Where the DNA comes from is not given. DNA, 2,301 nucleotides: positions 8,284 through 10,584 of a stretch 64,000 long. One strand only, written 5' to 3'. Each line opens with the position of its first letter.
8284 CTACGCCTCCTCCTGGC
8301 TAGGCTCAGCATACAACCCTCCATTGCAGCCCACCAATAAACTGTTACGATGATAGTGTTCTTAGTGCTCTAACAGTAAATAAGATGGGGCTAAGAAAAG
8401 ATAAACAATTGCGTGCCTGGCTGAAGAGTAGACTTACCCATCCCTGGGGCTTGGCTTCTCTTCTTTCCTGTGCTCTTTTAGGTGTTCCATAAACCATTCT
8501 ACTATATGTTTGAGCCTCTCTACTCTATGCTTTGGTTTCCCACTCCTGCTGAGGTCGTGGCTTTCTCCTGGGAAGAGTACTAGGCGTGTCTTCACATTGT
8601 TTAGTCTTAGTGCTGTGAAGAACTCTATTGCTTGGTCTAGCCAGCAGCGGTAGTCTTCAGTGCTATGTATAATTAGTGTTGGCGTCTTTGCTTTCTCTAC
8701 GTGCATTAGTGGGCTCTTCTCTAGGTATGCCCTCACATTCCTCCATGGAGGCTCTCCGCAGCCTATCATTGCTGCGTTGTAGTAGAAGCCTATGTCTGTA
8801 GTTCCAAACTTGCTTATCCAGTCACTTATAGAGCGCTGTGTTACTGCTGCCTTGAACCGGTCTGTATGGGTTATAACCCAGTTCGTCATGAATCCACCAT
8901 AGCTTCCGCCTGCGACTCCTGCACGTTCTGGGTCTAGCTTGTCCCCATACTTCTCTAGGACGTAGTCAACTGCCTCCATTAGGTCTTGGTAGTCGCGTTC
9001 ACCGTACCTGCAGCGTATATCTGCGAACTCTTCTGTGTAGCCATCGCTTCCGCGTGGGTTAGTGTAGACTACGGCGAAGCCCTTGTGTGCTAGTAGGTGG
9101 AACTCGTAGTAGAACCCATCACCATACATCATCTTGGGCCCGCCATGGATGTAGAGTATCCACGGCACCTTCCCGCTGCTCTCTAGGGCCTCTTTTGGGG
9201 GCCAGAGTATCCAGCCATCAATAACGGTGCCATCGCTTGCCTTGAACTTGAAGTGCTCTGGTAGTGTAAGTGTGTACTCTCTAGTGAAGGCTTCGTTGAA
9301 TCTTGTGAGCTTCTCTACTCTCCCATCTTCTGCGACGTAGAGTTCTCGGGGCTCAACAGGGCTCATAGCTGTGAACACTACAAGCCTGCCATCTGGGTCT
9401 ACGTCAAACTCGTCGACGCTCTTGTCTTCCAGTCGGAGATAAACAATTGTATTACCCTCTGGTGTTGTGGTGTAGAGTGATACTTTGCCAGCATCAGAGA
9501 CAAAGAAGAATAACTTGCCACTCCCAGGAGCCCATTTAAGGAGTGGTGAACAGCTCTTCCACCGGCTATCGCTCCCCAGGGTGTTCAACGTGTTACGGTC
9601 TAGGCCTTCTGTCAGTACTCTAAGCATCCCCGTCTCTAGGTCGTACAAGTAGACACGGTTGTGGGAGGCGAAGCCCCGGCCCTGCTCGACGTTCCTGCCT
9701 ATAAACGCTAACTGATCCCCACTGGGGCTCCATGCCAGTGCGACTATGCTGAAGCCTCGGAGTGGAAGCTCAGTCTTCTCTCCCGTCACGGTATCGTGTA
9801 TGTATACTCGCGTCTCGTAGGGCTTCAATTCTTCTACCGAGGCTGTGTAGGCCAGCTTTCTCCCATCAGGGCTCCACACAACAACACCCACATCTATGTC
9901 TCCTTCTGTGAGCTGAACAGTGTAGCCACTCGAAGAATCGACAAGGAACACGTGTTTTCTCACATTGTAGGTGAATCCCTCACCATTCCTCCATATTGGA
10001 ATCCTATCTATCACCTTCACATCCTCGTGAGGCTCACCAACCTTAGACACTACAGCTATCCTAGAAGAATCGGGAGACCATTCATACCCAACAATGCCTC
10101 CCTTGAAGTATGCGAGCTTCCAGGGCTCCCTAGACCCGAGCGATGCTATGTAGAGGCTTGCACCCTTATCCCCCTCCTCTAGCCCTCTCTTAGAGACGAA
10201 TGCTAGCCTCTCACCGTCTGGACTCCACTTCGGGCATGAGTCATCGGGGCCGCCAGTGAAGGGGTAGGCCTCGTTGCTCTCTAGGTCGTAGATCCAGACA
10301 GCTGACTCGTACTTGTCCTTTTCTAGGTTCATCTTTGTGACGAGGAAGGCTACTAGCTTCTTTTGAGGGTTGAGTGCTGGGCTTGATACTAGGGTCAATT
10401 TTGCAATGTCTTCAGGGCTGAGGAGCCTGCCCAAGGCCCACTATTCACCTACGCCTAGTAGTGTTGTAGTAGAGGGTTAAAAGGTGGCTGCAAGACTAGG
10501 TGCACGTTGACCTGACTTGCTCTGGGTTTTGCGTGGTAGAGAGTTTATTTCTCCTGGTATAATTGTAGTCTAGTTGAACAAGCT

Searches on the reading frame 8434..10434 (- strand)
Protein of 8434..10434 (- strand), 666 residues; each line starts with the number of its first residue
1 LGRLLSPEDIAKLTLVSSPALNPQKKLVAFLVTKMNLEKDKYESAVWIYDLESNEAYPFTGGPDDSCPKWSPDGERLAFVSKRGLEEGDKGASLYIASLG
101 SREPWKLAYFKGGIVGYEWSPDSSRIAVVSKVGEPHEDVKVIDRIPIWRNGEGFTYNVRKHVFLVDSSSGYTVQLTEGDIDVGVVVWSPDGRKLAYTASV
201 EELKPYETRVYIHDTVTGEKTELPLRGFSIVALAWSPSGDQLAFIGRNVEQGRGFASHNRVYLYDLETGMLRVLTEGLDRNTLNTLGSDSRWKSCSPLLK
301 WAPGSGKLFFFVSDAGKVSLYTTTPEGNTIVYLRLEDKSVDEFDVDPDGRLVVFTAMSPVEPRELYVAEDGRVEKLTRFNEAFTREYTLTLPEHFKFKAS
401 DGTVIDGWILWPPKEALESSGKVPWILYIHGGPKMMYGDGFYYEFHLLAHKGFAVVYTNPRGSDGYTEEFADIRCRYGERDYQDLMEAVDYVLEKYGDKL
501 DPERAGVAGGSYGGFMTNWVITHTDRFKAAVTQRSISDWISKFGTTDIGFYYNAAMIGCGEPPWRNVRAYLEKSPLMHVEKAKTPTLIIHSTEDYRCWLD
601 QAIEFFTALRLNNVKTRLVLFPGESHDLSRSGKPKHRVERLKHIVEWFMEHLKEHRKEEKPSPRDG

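Call 48: search_protein_families(library=pfam, proteins=[window:8434-10434:-], max_evalue=0.001)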
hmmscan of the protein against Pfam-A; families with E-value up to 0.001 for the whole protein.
window:8434-10434:- (666 aa): 10 families
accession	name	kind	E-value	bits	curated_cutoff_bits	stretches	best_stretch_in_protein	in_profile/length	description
PF00326.27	Peptidase_S9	-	8.9e-54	182.6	22.6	1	441-654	3-212/213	Prolyl oligopeptidase family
PF00930.27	DPPIV_N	-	1.4e-15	57.4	22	1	26-83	5-63/354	Dipeptidyl peptidase IV (DPP IV) N-terminal region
PF07676.18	PD40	-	3.3e-15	56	20.9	1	62-89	8-33/38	WD40-like Beta Propeller Repeat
PF02129.25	Peptidase_S15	-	1.2e-10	41.9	23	1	417-542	13-135/262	X-Pro dipeptidyl-peptidase (S15 family)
PF20434.5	BD-FAE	-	6.9e-09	36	26.8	1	419-609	9-215/215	BD-FAE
PF00561.26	Abhydrolase_1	-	9e-09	35.8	25.8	1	424-538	1-104/245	alpha/beta hydrolase fold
PF25174.1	Beta-prop_THOC3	-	2.2e-07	30.6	305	1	173-354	40-188/272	THOC3 beta-propeller domain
PF24817.1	WD40_WDHD1_1st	-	3.8e-05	23.5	109.9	1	139-246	178-284/291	WDHD1 first WD40 domain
PF12146.15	Hydrolase_4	-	4.5e-05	23.3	27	0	577-628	185-234/239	Serine aminopeptidase, S33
PF01738.24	DLH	-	0.00016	21.7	21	0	495-648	89-213/217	Dienelactone hydrolase family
